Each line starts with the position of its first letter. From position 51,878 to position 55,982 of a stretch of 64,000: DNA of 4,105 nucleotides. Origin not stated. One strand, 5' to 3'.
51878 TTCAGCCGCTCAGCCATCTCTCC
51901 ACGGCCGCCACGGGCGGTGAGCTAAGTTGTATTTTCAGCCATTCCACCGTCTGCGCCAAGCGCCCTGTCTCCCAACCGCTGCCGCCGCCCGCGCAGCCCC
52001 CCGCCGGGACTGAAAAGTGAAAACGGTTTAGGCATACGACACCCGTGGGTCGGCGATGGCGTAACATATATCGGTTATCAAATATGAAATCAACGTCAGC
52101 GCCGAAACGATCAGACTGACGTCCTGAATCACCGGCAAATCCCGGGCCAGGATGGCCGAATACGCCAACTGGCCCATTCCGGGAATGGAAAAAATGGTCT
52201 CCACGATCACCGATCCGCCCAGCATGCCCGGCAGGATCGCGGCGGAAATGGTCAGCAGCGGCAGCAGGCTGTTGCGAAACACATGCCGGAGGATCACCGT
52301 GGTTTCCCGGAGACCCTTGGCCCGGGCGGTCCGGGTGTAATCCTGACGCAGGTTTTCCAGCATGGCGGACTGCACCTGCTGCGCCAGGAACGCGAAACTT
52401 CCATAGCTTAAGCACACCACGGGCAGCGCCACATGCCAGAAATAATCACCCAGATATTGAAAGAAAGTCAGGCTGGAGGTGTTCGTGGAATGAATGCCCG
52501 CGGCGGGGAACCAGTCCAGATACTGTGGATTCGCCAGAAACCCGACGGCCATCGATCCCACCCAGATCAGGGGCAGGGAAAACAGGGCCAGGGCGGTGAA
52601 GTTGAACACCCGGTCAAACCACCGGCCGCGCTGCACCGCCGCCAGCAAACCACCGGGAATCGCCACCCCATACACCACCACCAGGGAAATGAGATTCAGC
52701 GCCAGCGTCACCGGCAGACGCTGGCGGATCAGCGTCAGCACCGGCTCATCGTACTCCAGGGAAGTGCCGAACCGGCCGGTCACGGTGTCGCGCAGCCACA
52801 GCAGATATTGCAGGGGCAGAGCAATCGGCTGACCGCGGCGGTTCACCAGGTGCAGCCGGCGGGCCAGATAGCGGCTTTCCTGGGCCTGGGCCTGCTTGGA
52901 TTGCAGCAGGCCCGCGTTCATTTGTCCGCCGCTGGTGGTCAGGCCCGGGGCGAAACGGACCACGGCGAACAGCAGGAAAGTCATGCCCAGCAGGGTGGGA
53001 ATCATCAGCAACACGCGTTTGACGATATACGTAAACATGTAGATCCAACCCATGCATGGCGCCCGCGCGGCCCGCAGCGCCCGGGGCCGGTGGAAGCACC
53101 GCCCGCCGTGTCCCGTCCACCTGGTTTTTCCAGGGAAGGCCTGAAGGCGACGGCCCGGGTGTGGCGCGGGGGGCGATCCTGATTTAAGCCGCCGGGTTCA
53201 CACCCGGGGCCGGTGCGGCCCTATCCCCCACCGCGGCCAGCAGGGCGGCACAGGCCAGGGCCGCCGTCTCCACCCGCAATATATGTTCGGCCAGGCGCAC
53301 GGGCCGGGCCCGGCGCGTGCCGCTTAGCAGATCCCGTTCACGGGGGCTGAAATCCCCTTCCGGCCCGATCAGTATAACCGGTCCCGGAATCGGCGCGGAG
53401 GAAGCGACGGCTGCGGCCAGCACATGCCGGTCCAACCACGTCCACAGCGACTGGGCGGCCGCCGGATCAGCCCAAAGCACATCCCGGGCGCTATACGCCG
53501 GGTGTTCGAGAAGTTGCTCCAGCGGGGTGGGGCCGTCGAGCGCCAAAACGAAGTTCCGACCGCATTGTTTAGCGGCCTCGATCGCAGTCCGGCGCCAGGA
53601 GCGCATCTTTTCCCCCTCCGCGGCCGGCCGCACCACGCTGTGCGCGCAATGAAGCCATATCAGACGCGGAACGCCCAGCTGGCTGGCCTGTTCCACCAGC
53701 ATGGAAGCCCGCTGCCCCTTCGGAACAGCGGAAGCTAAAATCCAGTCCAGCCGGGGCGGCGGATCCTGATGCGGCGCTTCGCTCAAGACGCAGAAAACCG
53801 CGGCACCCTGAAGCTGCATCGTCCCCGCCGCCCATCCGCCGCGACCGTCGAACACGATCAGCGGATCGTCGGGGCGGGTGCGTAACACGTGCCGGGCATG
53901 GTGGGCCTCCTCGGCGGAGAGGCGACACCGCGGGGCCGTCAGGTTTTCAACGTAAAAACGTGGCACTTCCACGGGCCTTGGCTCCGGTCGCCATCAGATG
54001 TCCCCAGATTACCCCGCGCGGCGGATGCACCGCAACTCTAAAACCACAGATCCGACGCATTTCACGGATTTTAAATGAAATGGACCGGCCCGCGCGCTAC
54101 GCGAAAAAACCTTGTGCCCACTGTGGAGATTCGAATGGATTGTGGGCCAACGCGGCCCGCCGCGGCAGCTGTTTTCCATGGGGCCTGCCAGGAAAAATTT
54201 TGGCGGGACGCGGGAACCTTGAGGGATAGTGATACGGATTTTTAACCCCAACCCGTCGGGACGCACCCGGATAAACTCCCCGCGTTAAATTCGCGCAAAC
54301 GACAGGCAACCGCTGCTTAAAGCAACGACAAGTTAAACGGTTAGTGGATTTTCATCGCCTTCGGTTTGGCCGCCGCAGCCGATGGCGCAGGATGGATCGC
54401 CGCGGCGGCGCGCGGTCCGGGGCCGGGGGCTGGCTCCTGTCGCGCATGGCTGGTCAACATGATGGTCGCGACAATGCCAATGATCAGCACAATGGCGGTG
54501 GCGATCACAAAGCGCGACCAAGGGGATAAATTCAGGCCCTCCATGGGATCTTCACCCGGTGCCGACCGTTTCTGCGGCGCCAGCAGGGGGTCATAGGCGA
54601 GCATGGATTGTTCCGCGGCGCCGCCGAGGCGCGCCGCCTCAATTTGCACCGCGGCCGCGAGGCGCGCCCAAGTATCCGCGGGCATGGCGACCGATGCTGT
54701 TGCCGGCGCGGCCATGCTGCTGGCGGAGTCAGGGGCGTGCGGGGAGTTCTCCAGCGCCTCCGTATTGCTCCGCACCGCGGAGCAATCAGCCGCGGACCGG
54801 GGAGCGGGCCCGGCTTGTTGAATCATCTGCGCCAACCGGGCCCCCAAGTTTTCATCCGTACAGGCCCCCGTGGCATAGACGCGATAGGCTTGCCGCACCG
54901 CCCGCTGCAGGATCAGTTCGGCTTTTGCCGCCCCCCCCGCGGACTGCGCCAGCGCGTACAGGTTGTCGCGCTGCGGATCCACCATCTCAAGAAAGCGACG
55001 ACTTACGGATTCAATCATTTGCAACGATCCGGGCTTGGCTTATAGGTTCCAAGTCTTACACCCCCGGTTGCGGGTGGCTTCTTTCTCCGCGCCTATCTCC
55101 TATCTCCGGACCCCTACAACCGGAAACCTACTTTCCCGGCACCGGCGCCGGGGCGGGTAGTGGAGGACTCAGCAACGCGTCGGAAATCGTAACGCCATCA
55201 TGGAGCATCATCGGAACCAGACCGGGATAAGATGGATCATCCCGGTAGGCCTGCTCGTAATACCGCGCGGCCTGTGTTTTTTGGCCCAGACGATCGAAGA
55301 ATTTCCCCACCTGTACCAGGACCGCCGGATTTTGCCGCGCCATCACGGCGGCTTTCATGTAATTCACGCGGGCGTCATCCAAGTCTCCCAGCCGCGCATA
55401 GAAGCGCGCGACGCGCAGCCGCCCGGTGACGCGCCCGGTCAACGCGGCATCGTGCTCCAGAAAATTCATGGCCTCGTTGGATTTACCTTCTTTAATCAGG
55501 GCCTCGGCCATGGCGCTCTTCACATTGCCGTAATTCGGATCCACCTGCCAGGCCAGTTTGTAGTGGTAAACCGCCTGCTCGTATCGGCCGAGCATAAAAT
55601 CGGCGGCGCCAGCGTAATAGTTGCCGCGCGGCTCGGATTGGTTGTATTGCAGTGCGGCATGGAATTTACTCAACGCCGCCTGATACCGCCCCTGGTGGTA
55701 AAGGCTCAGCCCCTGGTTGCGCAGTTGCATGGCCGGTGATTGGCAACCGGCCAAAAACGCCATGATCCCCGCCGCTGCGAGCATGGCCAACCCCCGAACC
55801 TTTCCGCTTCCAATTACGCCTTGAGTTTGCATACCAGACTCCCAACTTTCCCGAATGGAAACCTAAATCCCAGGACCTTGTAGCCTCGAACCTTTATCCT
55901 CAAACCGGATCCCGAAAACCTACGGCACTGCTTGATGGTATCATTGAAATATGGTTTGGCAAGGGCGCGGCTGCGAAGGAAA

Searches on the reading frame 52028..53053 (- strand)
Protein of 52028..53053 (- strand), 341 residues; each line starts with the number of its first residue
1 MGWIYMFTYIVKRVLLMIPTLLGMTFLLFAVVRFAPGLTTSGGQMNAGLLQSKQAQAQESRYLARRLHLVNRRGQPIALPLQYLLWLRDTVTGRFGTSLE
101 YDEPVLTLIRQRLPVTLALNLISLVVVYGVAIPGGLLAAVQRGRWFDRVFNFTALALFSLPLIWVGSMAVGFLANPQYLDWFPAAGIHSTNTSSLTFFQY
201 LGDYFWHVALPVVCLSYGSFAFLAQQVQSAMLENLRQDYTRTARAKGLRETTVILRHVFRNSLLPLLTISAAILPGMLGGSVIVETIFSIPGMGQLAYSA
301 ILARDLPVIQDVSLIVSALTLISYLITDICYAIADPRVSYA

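Call 78: search_protein_families(library=pfam, proteins=[window:52028-53053:-], max_evalue=0.00001)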
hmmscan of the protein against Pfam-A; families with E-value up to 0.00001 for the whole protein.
window:52028-53053:- (341 aa): 1 family
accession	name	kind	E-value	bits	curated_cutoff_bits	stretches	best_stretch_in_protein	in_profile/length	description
PF00528.27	BPD_transp_1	-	1.2e-32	113.6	26.4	1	131-339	1-183/184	Binding-protein-dependent transport system inner membrane component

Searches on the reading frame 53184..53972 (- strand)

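Call 79: search_protein_families(library=pfam, proteins=[window:53184-53972:-], max_evalue=0.00001)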
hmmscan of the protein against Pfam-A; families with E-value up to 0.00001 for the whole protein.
window:53184-53972:- (262 aa): 2 families
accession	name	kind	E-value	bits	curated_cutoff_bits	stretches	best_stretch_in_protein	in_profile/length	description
PF04452.19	Methyltrans_RNA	-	1.1e-33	116.6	23.9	1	75-245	5-164/165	RNA methyltransferase domain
PF20260.4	PUA_4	-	3e-08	34.1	23.9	1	18-51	1-34/48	RNA methyltransferase PUA domain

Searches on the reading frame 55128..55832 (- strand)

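Call 79: search_protein_families(library=pfam, proteins=[window:55128-55832:-], max_evalue=0.00001)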
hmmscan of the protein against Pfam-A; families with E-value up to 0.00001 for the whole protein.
window:55128-55832:- (234 aa): 9 families
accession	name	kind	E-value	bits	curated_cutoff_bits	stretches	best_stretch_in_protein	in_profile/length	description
PF07719.23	TPR_2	-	9.2e-16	57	27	0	37-64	4-31/34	Tetratricopeptide repeat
PF14559.12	TPR_19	-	1.6e-14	54.4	25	1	81-126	4-49/68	Tetratricopeptide repeat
PF00515.34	TPR_1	-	8.2e-10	38.5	27.8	0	37-65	4-32/34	Tetratricopeptide repeat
PF13414.12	TPR_11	-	9.7e-10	38.4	26.8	0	77-112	3-38/42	TPR repeat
PF13428.12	TPR_14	-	2.8e-09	37.2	23.5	0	169-205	1-37/44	Tetratricopeptide repeat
PF13432.12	TPR_16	-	4.2e-09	37.1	32.7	0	39-94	2-57/65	Tetratricopeptide repeat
PF13181.12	TPR_8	-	5e-09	36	25.7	0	171-197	3-29/34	Tetratricopeptide repeat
PF13424.12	TPR_12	-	1.8e-08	34.9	30.1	0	140-197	8-73/77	Tetratricopeptide repeat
PF13176.12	TPR_7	-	2.6e-07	30.6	27.9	0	172-196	2-28/36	Tetratricopeptide repeat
